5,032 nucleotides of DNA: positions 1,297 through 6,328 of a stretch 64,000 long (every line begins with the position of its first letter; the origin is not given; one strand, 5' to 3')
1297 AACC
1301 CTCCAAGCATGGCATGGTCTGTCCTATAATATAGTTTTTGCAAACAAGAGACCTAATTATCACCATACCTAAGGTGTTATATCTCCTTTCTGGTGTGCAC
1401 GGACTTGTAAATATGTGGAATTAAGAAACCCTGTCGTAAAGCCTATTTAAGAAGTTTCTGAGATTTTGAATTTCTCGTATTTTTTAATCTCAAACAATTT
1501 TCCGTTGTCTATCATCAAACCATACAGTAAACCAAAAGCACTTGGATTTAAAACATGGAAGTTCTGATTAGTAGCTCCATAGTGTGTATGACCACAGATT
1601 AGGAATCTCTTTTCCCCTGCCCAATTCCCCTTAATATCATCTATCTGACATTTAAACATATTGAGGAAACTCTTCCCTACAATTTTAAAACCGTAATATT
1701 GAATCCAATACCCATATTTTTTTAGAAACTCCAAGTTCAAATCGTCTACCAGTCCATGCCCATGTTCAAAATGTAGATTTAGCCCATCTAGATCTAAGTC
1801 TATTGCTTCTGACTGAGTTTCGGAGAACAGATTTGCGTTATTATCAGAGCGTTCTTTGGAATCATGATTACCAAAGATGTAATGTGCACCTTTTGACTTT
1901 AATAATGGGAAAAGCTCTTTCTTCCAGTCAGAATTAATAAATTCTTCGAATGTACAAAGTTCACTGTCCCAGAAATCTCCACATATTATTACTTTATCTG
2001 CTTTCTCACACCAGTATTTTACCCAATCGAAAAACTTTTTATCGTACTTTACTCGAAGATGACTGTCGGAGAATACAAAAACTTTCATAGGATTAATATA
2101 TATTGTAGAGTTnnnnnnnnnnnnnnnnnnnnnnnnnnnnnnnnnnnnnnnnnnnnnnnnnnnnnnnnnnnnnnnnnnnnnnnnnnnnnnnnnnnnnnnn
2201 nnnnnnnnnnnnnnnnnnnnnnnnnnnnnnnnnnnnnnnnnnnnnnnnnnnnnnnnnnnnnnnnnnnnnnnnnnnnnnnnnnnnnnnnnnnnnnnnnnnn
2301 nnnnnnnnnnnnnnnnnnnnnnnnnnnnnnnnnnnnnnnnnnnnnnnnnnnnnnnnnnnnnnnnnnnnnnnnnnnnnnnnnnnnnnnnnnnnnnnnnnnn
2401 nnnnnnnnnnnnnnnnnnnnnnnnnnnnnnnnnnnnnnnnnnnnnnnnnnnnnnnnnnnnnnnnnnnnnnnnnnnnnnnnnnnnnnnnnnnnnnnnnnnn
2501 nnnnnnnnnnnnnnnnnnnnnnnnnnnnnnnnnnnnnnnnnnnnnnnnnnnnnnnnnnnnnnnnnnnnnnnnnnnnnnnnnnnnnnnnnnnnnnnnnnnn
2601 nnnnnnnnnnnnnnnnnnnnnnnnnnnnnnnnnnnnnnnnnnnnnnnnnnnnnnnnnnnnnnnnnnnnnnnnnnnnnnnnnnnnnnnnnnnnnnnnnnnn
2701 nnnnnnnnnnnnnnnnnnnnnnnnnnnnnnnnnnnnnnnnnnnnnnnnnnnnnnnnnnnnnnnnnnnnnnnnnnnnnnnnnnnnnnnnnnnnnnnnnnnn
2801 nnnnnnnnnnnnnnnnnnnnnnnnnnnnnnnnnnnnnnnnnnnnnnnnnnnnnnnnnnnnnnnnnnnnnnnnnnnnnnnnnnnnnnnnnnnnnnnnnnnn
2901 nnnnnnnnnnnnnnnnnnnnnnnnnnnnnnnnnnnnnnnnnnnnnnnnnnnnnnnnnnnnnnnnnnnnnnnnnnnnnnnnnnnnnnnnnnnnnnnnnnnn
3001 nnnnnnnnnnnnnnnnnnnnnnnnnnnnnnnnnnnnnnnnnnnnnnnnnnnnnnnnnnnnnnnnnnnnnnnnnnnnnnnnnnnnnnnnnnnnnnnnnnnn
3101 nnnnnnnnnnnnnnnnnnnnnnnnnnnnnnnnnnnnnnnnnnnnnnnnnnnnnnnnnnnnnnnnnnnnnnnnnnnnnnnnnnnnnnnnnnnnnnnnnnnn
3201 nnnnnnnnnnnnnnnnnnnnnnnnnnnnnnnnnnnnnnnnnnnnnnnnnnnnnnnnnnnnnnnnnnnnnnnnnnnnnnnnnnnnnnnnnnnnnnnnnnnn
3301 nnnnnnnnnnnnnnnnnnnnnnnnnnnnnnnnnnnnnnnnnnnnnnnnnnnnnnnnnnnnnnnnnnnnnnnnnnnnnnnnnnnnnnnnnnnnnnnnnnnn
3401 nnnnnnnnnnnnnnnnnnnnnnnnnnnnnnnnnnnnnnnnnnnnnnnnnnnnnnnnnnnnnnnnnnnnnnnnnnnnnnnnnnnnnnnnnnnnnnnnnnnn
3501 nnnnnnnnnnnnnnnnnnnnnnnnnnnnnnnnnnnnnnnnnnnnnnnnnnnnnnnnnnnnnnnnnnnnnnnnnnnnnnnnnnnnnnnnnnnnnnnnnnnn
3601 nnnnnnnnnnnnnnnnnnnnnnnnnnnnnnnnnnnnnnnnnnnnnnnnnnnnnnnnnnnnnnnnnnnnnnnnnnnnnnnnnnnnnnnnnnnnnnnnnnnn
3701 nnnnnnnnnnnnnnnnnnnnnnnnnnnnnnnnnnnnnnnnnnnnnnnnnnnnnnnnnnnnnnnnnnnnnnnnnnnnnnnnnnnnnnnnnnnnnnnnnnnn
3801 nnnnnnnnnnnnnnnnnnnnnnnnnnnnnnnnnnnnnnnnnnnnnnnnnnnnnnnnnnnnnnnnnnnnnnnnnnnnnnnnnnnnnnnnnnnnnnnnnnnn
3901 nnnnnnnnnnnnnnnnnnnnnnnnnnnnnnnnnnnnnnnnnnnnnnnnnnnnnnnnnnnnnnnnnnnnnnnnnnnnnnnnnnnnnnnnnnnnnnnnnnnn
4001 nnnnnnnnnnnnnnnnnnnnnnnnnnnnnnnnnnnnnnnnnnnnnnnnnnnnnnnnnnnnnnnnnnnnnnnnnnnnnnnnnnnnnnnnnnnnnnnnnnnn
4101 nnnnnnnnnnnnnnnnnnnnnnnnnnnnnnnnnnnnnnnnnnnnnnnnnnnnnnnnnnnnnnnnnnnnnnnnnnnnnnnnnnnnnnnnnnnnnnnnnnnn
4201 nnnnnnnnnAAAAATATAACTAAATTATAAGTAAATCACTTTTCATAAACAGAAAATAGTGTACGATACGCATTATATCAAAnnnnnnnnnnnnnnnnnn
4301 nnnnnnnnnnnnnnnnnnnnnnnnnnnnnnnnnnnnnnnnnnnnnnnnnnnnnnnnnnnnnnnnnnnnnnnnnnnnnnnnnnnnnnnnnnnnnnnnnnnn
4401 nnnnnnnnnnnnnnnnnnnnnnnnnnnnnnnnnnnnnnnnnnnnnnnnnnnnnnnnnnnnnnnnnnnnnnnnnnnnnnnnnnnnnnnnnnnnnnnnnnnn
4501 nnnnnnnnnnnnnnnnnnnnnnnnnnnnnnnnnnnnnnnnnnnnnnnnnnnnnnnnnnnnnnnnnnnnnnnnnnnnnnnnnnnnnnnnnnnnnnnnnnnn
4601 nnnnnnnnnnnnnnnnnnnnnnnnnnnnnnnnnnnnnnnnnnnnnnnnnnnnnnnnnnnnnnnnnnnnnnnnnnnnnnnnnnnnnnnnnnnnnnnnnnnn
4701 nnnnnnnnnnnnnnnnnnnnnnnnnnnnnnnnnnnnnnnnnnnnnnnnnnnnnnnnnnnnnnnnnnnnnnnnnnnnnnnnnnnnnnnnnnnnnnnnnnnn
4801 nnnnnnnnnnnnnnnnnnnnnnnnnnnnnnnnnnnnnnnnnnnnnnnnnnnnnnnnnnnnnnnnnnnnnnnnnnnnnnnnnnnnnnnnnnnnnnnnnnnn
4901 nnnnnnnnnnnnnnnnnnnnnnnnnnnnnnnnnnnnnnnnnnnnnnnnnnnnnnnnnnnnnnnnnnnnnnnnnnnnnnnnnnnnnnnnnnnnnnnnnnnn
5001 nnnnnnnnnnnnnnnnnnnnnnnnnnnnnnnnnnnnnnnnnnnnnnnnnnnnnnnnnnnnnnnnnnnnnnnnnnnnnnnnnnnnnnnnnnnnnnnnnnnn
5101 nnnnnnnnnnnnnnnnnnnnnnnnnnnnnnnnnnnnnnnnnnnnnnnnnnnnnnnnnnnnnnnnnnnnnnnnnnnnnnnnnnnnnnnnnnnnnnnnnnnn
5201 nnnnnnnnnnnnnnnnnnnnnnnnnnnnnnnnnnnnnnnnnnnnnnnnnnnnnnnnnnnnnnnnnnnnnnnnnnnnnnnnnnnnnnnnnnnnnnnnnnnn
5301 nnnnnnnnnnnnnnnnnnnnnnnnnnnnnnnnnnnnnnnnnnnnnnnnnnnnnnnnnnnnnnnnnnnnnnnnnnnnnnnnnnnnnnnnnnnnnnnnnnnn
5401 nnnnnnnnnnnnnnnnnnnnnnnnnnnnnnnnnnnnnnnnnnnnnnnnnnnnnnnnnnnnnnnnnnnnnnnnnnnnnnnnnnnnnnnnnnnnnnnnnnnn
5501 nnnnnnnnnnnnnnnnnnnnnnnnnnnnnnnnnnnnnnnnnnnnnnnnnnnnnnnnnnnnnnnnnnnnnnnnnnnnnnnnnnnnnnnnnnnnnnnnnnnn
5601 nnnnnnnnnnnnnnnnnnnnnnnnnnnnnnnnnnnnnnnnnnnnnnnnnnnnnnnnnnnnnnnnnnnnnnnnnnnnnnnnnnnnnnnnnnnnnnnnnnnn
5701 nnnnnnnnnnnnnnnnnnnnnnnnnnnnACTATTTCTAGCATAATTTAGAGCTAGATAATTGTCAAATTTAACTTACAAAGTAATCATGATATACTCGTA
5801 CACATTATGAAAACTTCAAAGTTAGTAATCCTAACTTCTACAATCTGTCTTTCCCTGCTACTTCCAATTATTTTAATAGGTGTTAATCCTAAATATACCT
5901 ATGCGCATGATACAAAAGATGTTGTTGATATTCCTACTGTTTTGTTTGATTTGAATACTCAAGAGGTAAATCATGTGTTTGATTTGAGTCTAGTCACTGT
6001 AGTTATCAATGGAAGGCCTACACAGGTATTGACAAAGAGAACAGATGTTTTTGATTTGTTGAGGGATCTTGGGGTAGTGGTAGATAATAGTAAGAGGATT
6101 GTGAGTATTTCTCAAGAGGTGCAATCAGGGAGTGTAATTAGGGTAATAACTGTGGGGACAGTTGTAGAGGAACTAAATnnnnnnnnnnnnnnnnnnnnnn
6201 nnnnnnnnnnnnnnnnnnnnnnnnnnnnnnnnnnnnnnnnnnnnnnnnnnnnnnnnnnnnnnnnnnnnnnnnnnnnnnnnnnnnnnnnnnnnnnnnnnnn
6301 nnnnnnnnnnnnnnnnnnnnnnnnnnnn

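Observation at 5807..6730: RpfB-architecture protein (DUF348-G5-Rpf) outside Actinobacteria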

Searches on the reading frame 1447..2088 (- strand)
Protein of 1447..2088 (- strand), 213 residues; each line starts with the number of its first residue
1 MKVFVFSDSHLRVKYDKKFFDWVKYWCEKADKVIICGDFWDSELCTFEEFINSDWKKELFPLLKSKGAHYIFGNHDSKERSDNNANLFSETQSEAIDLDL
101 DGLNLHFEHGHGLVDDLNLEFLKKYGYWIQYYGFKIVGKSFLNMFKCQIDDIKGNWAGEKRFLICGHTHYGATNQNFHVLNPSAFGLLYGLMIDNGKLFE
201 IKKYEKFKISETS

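Call 17: search_protein_families(library=pfam, proteins=[window:1447-2088:-], max_evalue=0.001)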
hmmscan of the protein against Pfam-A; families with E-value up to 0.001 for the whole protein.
window:1447-2088:- (213 aa): 2 families
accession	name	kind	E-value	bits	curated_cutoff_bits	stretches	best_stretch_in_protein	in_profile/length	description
PF12850.12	Metallophos_2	-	1.6e-12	48.2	27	1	1-175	1-123/154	Calcineurin-like phosphoesterase superfamily domain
PF00149.33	Metallophos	-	1.9e-07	32.2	21.5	1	1-123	1-141/191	Calcineurin-like phosphoesterase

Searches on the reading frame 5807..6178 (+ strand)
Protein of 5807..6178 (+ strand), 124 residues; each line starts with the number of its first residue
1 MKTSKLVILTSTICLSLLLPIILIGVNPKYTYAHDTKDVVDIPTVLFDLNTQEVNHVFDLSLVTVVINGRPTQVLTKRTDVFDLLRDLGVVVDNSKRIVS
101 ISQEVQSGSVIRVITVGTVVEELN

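Call 6: search_protein_families(library=pfam, proteins=[window:5807-6178:+], max_evalue=10)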
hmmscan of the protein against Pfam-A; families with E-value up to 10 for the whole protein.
seq(124 aa): 1 family
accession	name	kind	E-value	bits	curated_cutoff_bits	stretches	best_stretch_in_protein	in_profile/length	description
PF03990.20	DUF348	-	0.00029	20.9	24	1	63-93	1-31/41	G5-linked-Ubiquitin-like domain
